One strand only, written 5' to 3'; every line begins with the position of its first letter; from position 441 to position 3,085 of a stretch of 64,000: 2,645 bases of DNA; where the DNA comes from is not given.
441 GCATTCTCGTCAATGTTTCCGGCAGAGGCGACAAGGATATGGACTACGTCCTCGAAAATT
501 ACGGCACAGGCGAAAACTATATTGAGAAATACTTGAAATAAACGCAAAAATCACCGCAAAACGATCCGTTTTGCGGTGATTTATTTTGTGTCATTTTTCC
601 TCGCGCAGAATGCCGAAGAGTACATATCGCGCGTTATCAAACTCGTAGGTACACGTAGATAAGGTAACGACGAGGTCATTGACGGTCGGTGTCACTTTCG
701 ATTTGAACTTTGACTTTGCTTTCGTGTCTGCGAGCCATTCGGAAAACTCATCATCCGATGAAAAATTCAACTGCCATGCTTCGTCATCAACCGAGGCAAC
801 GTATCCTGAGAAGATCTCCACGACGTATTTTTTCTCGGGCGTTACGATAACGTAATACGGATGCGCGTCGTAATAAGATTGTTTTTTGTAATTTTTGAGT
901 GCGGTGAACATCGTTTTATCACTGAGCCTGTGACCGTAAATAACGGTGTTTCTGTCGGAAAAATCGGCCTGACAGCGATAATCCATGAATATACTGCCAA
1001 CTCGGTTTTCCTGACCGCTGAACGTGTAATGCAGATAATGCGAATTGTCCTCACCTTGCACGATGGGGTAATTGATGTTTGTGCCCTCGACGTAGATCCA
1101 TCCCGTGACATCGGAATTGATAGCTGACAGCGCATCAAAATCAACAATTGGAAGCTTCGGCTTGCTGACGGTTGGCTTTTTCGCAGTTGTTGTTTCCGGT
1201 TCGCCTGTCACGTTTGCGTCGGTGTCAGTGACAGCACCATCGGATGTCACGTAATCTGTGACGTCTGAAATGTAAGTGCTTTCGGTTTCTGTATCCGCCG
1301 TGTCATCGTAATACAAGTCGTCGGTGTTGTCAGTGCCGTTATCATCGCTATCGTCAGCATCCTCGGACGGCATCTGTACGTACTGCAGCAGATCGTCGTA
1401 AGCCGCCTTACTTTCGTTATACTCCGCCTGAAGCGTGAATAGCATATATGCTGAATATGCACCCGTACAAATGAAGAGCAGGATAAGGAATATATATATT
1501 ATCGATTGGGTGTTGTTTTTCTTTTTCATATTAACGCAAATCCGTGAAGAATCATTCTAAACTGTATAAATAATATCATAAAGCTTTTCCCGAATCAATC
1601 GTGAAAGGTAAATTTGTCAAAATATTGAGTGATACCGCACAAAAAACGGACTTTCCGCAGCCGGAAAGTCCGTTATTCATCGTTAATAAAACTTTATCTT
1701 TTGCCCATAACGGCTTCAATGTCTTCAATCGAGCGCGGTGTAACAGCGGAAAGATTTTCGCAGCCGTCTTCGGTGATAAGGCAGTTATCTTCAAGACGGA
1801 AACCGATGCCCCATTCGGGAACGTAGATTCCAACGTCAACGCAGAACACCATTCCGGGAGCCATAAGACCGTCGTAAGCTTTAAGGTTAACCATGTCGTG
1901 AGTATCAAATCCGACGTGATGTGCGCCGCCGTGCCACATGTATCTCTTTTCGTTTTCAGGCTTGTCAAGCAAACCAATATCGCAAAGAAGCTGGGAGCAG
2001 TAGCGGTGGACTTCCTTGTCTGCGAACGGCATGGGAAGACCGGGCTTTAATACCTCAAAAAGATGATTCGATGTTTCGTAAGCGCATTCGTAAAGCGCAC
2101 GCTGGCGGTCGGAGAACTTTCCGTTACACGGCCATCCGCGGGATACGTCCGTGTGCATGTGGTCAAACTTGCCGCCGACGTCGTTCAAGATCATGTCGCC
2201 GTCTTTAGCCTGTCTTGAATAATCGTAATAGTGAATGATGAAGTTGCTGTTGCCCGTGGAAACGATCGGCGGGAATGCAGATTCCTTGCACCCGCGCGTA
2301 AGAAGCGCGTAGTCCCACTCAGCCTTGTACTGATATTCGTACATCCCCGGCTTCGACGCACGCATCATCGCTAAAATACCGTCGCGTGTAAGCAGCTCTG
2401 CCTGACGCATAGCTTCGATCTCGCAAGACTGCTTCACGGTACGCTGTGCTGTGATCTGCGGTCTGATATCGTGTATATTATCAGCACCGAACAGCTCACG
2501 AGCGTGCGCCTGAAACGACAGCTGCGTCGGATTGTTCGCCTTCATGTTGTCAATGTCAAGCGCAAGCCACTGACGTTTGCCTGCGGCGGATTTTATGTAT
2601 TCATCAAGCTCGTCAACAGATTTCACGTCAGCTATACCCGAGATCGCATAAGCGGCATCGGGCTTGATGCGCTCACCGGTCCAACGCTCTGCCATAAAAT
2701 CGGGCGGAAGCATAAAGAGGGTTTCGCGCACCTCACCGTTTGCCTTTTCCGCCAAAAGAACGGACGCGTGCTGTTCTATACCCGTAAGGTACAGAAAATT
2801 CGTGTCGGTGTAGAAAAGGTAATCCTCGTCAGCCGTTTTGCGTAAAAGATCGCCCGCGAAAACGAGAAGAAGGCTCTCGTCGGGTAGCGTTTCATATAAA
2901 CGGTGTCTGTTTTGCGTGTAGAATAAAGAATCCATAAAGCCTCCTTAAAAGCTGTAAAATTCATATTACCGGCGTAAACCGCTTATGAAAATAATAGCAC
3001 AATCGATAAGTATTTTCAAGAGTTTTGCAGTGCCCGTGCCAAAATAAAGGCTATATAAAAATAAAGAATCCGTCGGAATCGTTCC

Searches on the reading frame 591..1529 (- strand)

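Call 56: search_protein_families(library=pfam, proteins=[window:591-1529:-], max_evalue=0.00001)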
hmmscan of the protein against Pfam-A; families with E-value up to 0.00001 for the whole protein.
window:591-1529:- (312 aa): 1 family
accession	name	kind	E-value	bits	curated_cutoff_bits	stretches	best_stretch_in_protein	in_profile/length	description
PF04203.18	Sortase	-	1e-11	45.1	26.6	1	145-305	1-121/125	Sortase domain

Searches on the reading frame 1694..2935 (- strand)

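Call 56: search_protein_families(library=pfam, proteins=[window:1694-2935:-], max_evalue=0.00001)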
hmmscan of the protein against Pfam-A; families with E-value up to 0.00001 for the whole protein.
window:1694-2935:- (413 aa): 2 families
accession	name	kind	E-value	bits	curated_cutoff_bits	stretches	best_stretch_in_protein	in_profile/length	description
PF00557.29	Peptidase_M24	-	7.4e-43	147.2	23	1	174-389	1-208/208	Metallopeptidase family M24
PF05195.22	AMP_N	-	3.3e-26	91.8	24.6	1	6-121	1-117/121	Aminopeptidase P, N-terminal domain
